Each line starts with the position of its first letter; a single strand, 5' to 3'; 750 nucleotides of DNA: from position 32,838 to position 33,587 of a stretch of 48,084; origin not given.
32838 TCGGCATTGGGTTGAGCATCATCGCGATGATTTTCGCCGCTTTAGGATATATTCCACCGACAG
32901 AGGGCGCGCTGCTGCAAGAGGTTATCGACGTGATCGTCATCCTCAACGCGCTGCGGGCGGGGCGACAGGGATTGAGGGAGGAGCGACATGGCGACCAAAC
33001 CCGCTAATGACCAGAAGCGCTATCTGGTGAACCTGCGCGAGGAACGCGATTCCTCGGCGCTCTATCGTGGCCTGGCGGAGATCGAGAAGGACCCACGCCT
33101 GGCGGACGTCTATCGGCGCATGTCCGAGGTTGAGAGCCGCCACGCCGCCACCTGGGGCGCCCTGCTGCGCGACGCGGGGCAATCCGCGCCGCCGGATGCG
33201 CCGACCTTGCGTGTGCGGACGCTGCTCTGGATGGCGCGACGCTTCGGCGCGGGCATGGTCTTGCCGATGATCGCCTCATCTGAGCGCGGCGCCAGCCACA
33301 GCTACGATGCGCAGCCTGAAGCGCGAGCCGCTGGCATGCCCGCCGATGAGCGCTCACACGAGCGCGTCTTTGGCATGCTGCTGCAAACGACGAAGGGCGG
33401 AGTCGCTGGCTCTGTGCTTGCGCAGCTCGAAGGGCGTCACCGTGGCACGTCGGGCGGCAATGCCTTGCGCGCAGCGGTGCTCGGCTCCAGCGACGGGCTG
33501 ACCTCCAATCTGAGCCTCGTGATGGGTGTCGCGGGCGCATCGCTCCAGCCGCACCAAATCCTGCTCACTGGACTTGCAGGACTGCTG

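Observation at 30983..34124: TPCP-motif P1B ATPase lacking a hemerythrin tail, overlapping an erythrin-VIT1 (MbfA-like) exporter gene by 20 nt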

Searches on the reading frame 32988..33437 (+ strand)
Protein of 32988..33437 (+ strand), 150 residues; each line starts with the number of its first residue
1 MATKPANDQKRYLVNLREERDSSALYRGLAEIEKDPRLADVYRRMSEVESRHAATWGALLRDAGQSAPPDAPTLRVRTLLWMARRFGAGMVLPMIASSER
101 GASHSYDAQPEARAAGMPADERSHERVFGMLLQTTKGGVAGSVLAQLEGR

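Call 78: search_solved_structures(query=A6, max_evalue=10, show_alignments=2)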
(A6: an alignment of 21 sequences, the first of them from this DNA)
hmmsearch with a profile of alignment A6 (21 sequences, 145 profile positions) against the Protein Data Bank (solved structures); distinct sequences matched with E-value up to 10: 38.
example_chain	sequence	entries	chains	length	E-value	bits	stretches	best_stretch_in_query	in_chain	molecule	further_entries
9onm_A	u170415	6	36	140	0.00021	24.6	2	16-55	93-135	Rubrerythrin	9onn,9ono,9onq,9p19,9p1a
4di0_A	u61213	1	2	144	0.00023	24.5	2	16-55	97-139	Rubrerythrin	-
8fuh_A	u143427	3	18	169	0.00038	23.7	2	16-55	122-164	Rubrerythrin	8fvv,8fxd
1j30_A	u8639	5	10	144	0.0014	21.9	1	23-57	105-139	144aa long hypothetical rubrerythrin | Sulerythrin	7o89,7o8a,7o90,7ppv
7ppt_A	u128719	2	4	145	0.0014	21.9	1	23-57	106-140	Sulerythrin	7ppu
7o8d_A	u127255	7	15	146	0.0015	21.8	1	23-57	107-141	Sulerythrin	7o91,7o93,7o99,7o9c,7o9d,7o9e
9s4o_A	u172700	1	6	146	0.0015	21.8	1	23-57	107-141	Sulerythrin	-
7s5k_A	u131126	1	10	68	0.0025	21.1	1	3-58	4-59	EncB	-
7s5c_A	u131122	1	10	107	0.0047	20.2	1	3-59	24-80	EncB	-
9s59_A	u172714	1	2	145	0.0097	19.2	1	23-57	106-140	Sulerythrin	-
9s4p_A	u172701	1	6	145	0.0097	19.2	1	23-57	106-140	Sulerythrin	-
9s3w_A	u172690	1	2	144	0.01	19.1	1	23-57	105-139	Sulerythrin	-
9s4r_A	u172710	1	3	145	0.01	19.1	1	23-57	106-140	Sulerythrin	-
5n5e_e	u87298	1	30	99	0.012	18.9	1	11-58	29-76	PFC_05175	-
9qq4_A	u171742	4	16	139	0.02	18.2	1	28-62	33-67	Bacterioferritin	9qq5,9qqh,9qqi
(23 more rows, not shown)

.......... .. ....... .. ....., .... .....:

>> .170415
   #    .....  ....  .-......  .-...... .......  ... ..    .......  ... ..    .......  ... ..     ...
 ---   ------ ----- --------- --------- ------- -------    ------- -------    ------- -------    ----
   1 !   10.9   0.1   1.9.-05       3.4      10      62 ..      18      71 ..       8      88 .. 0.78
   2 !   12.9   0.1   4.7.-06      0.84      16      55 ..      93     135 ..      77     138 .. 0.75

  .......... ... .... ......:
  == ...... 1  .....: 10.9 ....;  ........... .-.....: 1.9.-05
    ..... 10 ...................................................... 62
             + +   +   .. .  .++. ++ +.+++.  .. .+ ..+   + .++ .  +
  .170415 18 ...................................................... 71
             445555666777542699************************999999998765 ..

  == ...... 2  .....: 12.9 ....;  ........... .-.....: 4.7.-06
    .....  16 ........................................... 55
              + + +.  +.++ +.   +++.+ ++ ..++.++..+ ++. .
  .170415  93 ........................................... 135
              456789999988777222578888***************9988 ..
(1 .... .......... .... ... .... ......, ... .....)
